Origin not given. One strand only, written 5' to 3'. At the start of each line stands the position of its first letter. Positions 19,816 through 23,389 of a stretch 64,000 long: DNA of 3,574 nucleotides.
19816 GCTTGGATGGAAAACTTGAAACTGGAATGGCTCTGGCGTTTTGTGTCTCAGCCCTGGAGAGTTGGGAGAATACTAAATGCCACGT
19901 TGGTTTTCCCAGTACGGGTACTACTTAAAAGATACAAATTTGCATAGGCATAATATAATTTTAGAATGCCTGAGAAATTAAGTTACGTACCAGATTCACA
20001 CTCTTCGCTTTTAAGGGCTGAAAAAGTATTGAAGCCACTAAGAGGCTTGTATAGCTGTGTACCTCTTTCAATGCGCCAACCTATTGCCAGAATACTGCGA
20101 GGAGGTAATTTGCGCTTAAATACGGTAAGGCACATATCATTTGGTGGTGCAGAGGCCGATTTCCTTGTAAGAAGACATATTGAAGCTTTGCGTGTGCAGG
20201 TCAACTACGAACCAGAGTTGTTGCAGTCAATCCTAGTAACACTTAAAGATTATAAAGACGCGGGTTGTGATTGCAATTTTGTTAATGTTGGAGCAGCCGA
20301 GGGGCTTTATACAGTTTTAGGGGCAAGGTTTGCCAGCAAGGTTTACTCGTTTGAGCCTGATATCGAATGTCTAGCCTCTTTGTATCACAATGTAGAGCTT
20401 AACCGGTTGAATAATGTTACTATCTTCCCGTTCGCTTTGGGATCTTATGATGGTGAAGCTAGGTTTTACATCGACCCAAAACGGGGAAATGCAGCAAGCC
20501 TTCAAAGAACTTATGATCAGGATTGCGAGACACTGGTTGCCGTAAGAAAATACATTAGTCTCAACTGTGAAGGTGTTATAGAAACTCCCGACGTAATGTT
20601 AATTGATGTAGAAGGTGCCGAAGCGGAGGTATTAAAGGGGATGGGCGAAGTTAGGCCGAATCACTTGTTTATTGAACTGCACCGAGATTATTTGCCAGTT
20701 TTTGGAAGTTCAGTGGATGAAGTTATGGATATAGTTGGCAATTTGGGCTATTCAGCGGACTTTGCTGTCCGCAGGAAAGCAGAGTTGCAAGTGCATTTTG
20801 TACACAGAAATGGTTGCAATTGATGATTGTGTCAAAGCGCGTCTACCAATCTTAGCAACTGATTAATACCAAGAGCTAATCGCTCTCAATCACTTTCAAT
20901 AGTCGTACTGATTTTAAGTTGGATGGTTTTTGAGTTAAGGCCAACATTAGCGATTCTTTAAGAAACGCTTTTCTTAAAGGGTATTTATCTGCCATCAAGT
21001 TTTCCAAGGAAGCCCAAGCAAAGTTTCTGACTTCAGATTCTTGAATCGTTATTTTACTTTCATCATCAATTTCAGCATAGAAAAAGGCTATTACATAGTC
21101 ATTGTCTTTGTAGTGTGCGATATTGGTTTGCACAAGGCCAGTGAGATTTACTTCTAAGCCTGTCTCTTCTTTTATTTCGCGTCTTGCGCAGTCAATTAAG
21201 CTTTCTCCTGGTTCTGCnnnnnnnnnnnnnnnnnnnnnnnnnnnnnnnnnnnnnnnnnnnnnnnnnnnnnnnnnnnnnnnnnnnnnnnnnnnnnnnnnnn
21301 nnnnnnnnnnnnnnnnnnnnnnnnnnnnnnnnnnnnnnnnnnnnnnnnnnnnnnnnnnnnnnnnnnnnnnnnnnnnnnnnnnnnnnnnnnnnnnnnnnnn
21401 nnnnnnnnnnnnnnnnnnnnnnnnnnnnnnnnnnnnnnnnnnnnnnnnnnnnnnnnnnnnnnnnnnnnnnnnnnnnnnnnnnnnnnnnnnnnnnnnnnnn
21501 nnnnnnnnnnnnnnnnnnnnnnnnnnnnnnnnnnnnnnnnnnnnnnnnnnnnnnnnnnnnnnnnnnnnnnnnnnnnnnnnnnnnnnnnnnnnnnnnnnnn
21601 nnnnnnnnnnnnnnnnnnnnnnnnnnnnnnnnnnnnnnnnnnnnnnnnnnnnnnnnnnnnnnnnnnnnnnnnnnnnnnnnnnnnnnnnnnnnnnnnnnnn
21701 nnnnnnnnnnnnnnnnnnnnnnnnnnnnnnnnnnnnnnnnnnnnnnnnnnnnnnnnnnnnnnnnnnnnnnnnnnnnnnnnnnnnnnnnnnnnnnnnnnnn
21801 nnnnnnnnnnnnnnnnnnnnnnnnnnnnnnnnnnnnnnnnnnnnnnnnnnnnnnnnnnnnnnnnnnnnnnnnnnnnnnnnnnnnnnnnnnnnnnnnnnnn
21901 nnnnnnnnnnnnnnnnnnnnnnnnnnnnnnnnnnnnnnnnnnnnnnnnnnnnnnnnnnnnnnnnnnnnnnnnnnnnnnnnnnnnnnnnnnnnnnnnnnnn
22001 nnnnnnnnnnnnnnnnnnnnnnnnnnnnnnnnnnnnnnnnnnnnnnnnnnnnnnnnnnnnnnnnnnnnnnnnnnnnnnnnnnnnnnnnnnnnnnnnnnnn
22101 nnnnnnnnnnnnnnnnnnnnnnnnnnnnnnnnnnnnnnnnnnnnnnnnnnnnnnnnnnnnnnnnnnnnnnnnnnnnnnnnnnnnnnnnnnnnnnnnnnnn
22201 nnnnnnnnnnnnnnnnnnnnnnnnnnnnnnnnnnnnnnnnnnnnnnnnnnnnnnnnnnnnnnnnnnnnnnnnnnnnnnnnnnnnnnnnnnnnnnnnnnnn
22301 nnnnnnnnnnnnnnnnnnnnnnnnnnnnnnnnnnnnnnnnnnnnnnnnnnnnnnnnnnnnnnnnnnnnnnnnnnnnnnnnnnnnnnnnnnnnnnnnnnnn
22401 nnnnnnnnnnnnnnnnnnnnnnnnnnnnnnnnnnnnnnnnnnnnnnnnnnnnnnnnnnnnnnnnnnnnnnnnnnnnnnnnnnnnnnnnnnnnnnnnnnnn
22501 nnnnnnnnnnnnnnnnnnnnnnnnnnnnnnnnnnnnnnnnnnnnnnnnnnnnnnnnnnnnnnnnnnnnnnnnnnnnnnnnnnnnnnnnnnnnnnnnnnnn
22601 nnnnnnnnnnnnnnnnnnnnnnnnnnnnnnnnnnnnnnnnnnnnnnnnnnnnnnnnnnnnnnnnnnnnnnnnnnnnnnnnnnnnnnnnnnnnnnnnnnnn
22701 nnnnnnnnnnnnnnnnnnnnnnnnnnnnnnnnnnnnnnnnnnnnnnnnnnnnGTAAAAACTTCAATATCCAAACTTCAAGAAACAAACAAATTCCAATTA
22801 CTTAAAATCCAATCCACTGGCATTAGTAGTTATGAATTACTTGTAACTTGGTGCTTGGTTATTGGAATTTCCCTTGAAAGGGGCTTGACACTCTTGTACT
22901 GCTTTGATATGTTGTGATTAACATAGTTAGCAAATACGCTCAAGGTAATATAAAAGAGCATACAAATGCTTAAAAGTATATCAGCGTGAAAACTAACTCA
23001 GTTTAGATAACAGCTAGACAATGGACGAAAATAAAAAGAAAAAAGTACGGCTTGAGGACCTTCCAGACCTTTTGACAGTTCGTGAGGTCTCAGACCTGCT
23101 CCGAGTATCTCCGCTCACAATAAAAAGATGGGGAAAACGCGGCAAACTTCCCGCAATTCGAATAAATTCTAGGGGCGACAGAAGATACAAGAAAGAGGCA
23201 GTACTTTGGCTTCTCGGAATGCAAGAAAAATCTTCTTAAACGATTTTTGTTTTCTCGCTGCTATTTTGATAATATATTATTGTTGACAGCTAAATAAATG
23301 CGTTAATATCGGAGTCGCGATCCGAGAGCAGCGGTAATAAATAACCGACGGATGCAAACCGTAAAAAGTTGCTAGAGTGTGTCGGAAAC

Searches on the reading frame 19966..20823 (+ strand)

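Call 7: search_protein_families(library=pfam, proteins=[window:19966-20823:+], max_evalue=0.01)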
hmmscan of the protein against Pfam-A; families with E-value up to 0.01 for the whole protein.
window:19966-20823:+ (285 aa): 2 families
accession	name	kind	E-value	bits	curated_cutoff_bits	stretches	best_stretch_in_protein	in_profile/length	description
PF05050.19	Methyltransf_21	-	1.1e-11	45.6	22.7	1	108-263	2-172/173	Methyltransferase FkbM domain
PF05575.17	V_cholerae_RfbT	-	1.4e-06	28.3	27.9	1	101-238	79-222/286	Vibrio cholerae RfbT protein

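Call 8: search_protein_families(library=ncbifam, proteins=[window:19966-20823:+], max_evalue=0.01)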
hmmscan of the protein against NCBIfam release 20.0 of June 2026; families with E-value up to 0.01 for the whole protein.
window:19966-20823:+ (285 aa): 1 family
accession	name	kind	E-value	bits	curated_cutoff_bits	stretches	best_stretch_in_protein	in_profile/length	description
TIGR01444.1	fkbM_fam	subfamily_domain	6e-25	88.4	37.7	1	105-228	2-129/143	FkbM family methyltransferase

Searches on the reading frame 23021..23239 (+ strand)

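Call 7: search_protein_families(library=pfam, proteins=[window:23021-23239:+], max_evalue=0.01)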
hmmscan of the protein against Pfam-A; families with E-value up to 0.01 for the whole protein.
window:23021-23239:+ (72 aa): 3 families
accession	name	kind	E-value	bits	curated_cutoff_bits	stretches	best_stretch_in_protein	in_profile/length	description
PF12728.13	HTH_17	-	8.7e-10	39.2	27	1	17-61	1-43/51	Helix-turn-helix domain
PF13411.12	MerR_1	-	9.7e-10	38.9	21.6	1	19-68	2-50/69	MerR HTH family regulatory protein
PF00376.29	MerR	-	1.6e-07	31.4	28.2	1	19-56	1-38/38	MerR family regulatory protein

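Call 8: search_protein_families(library=ncbifam, proteins=[window:23021-23239:+], max_evalue=0.01)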
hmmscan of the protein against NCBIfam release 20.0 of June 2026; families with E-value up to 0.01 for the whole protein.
window:23021-23239:+ (72 aa): 4 families
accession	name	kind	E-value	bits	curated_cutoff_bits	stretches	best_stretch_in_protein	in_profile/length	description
NF033787.1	HTH_BldC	subfamily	3.8e-11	42.7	77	1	17-65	2-49/49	BldC family transcriptional regulator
TIGR01764.1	excise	domain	7.9e-08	32.5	28.8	1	17-61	1-43/49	excisionase family DNA-binding protein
NF033518.0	transpos_IS607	equivalog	0.00016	21.3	110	1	22-70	2-49/187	IS607 family transposase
NF047737.1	antiphage_MADS1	equivalog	0.00023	21.3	80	1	16-59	2-43/49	methylation-associated defense system helix-turn-helix domain-containing protein MAD1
